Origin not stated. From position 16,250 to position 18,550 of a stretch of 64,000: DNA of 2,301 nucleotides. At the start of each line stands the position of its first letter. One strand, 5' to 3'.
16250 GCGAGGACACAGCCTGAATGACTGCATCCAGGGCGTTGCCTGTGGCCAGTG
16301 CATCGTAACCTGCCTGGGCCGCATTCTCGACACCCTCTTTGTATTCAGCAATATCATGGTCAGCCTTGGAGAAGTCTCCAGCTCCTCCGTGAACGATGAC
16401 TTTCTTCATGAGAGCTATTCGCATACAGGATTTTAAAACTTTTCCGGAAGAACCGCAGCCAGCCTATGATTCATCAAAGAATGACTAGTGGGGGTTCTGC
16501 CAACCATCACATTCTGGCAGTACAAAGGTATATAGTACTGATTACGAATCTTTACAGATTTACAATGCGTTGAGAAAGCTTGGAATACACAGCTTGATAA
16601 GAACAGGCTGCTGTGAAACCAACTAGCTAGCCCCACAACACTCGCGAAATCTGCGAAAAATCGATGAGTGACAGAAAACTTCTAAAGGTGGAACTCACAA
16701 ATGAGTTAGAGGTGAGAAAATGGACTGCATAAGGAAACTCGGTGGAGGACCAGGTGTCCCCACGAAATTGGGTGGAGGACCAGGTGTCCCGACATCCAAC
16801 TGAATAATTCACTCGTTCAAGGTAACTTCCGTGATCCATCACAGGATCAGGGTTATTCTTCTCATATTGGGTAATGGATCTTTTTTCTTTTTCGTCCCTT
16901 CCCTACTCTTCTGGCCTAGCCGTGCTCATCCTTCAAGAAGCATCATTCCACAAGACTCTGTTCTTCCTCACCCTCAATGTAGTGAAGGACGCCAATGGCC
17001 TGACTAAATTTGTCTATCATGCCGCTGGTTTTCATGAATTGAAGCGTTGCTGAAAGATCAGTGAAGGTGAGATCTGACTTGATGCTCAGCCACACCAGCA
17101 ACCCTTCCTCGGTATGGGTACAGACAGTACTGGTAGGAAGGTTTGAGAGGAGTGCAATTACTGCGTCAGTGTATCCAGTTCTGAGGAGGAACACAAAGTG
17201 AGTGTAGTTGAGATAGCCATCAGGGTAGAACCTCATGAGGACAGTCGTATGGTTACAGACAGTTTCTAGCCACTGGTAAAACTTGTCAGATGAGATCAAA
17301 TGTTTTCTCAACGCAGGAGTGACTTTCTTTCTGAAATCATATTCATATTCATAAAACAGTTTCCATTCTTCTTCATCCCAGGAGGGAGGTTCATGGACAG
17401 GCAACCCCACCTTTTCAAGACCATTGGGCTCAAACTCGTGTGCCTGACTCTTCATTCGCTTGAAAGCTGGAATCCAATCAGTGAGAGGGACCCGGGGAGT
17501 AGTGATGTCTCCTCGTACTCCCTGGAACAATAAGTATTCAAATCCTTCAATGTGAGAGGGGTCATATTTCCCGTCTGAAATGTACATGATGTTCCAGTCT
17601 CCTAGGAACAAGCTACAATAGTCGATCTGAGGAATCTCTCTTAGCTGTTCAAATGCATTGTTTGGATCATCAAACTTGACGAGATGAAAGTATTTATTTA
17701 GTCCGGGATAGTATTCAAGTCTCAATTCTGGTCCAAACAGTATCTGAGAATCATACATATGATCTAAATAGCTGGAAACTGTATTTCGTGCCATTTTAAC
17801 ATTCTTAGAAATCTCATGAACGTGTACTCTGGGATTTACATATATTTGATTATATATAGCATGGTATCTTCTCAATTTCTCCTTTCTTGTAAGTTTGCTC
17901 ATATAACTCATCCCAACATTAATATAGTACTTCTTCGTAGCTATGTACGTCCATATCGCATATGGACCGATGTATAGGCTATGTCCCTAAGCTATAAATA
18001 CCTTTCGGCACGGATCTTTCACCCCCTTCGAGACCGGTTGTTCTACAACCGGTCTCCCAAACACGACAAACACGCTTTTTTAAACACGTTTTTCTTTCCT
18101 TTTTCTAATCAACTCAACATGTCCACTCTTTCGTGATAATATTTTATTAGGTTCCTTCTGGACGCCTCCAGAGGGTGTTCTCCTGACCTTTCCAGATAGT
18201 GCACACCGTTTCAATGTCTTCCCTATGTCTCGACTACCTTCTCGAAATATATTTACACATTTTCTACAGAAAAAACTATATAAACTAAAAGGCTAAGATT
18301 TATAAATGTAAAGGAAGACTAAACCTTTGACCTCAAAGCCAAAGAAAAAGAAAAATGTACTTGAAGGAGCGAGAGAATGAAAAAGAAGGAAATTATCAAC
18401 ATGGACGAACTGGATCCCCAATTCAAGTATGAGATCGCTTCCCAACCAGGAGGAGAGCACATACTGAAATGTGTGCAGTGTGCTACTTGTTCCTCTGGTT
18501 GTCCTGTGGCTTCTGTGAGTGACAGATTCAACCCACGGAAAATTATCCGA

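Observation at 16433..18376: Isolated 322-aa HTH protein gene bracketed by about 500-bp AT-rich spacers carrying repeats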

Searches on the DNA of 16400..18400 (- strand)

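Call 43: search_rna_families(source=window, start=16400, end=18400, threshold=evalue, max_evalue=10)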
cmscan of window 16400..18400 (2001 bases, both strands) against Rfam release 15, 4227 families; matches with E-value up to 10: 4.
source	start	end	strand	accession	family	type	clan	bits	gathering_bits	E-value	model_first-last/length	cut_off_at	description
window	17299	17377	-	RF00355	snoR28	Gene; snRNA; snoRNA; CD-box;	-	20.9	45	1.1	1-78/78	no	Small nucleolar RNA snoR28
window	17495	17523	+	RF03186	mir-3689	Gene; miRNA;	-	16.7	58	6.5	1-72/72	no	mir-3689 microRNA precursor family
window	18007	18078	+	RF03032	narK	Cis-reg;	-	15.1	43.2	9.4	1-72/72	no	narK RNA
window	17375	17412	-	RF01716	PhotoRC-I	Cis-reg;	-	12.9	45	4.6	1-44/44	no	PhotoRC-I RNA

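Call 89: search_rna_families(sources=[L018, L019, L022, L023, L025, L028, L031, L039, L041, L043, L044, L048, L001, L005, L009, L012], threshold=gathering)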
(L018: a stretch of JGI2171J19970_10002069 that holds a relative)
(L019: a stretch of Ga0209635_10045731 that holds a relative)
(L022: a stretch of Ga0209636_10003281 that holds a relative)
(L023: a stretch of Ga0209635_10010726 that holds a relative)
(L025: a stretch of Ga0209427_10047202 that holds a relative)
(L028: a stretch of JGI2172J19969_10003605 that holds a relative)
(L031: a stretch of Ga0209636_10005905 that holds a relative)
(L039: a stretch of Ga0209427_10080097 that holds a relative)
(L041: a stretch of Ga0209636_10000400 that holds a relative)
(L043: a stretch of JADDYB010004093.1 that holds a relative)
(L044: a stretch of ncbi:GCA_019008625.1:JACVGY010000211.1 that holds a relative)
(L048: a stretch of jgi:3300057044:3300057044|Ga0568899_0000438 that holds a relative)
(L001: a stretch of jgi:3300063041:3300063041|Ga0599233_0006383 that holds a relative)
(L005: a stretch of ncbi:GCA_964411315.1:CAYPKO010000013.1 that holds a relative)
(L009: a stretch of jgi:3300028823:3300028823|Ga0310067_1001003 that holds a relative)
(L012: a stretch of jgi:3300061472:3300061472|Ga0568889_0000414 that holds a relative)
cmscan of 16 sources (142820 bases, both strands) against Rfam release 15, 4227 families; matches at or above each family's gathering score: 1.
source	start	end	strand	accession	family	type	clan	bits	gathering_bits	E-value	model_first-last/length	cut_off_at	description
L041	844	918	+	RF00005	tRNA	Gene; tRNA;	CL00001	60.9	29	2.2e-10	1-71/71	no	tRNA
